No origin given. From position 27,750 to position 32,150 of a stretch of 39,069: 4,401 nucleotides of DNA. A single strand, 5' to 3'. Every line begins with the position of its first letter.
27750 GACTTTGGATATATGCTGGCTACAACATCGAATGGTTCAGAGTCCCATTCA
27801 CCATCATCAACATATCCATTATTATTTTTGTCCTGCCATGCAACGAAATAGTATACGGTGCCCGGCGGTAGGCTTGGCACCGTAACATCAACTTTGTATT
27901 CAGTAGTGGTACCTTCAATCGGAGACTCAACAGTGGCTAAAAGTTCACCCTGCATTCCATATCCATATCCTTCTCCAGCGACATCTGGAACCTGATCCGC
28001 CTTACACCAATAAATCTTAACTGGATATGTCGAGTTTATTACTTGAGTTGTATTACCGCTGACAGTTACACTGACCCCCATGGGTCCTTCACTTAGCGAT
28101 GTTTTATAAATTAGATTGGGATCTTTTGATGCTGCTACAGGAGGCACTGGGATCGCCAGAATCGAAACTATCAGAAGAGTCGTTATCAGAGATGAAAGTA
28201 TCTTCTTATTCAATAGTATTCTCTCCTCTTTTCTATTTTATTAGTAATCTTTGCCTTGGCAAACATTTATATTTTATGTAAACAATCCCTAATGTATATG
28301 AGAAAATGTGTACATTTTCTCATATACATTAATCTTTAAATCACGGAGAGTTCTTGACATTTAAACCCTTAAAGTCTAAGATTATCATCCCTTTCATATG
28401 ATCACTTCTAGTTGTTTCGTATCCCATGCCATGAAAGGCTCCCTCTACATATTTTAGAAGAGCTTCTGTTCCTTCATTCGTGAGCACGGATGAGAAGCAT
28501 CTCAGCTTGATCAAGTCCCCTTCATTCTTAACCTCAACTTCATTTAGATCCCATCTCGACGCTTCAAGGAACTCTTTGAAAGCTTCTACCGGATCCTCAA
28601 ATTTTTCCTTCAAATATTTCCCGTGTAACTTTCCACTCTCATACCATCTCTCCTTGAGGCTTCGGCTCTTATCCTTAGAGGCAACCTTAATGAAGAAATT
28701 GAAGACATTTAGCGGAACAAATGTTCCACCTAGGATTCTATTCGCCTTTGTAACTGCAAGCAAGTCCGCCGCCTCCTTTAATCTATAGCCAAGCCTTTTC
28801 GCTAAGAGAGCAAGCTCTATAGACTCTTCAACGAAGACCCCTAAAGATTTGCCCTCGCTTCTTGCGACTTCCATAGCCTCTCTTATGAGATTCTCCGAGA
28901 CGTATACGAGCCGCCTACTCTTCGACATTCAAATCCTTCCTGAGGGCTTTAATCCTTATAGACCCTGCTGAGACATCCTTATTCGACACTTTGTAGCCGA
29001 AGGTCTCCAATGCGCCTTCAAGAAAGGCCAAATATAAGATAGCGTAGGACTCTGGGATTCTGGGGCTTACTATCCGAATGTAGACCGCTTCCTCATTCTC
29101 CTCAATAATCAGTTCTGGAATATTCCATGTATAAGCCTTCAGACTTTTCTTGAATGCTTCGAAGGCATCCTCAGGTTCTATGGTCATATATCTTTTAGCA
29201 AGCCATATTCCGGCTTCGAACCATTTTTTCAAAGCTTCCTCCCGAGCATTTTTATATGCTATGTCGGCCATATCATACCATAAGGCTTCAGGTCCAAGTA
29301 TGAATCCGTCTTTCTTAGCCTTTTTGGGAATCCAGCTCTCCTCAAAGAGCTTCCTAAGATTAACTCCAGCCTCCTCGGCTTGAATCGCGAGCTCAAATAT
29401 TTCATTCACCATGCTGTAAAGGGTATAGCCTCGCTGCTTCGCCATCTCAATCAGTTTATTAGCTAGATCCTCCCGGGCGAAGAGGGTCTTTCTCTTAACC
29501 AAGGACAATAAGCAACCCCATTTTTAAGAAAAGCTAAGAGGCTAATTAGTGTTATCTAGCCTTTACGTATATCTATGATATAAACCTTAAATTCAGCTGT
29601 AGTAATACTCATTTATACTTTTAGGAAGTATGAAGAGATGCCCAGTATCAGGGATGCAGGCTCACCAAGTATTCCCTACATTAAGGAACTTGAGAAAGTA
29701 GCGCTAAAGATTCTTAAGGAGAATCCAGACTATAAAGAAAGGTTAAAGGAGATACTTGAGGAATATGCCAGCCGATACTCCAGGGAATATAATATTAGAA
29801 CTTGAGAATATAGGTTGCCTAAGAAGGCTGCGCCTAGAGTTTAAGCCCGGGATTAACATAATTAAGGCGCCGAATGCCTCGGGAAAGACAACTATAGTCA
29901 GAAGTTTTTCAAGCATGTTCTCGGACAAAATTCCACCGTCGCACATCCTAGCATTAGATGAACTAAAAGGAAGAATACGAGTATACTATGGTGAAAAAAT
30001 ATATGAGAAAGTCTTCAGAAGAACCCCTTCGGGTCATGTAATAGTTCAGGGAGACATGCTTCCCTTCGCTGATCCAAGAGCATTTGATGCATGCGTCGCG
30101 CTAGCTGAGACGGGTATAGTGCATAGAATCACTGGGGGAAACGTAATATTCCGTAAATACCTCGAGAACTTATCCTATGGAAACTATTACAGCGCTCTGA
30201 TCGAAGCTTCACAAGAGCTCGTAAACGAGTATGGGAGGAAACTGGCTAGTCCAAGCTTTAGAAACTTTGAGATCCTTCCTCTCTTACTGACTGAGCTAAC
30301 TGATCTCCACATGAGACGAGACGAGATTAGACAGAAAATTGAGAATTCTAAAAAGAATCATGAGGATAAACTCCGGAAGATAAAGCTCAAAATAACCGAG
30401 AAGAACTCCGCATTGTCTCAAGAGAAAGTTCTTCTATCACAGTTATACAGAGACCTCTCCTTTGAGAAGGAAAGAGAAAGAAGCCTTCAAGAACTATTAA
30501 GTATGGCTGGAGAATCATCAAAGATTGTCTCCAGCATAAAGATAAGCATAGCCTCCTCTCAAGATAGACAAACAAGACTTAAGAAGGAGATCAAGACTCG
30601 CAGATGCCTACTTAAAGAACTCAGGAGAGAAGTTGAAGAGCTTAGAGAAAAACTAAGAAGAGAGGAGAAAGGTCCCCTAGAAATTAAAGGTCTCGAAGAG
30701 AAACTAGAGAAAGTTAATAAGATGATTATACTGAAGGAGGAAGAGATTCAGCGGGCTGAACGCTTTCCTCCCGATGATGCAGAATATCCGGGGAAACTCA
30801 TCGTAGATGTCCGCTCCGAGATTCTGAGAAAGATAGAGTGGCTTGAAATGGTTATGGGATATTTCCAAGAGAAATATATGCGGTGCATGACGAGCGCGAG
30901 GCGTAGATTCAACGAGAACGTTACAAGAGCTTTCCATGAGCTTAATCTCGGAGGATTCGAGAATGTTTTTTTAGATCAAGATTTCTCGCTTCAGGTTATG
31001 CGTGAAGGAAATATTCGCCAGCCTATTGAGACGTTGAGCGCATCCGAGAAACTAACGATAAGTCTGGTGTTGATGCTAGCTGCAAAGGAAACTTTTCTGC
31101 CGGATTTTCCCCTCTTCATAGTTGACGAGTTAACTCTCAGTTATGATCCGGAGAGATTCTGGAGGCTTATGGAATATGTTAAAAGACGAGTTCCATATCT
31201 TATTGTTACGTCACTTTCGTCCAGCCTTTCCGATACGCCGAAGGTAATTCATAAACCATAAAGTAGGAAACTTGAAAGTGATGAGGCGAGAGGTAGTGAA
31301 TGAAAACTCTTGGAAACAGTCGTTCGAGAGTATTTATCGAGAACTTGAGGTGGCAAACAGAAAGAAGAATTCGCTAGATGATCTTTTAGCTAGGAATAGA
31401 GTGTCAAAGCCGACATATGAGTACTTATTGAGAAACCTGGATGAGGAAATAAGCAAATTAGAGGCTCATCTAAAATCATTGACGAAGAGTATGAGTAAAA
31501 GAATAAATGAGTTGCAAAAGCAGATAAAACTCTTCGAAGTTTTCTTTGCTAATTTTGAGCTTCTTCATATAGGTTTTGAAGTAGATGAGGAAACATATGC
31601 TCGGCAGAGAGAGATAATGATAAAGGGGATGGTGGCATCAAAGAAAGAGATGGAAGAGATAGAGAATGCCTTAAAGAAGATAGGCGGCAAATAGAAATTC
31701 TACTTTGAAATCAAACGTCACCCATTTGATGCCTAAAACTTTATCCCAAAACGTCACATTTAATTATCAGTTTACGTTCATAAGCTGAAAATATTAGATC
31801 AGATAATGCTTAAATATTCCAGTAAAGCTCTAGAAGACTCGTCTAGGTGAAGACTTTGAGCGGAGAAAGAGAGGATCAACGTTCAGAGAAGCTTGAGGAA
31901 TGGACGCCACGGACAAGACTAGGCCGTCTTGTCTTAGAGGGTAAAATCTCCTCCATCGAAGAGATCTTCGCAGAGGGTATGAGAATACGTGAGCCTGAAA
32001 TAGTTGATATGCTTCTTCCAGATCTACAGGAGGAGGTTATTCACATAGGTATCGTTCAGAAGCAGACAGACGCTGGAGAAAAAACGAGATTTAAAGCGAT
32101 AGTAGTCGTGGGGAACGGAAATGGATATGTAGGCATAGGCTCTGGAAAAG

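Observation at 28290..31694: Candidate undescribed module: 2 x RHH-domain proteins, SMC/Rad50-like ABC ATPase, coiled-coil partner and giant palindrome, wedged in front of a truncated spc operon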

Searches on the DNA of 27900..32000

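Call 93: search_rna_families(source=window, start=27900, end=32000, threshold=evalue, max_evalue=0.1)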
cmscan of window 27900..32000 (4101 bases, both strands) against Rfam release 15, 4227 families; matches with E-value up to 0.1: 0.
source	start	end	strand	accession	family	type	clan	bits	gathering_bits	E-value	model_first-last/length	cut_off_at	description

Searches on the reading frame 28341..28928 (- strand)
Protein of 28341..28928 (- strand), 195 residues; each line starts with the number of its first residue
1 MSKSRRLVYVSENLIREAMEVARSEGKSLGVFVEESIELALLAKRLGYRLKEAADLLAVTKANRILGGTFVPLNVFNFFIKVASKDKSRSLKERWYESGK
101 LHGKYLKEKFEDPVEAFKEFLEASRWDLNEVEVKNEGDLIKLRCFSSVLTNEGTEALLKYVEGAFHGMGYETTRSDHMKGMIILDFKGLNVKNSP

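Call 3: search_protein_families(library=pfam, proteins=[window:28341-28928:-], max_evalue=1)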
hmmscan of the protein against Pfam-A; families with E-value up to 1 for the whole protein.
window:28341-28928:- (195 aa): 2 families
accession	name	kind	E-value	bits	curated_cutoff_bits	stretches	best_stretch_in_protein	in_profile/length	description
PF13426.13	PAS_9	-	0.065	14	27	1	96-156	26-91/103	PAS domain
PF20066.5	Glyoxalase_8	-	0.11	13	23.7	1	90-147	59-113/143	Glyoxalase superfamily protein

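Call 4: search_protein_families(library=ncbifam, proteins=[window:28341-28928:-], max_evalue=1)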
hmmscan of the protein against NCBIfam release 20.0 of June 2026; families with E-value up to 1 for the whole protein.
window:28341-28928:- (195 aa): 1 family
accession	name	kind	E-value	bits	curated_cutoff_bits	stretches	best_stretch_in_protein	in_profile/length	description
NF050009.1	TA_VapB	equivalog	0.12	12.9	60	1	82-120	25-64/65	type II toxin-antitoxin system VapB family antitoxin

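Call 5: search_protein_families(library=padloc, proteins=[window:28341-28928:-], max_evalue=1)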
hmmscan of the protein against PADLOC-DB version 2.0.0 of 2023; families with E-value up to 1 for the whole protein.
window:28341-28928:- (195 aa): 1 family
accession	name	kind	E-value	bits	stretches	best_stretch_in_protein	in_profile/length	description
PDLC01167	CARF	-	0.024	12.5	1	87-171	61-142/196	"CARF, 4 TMs"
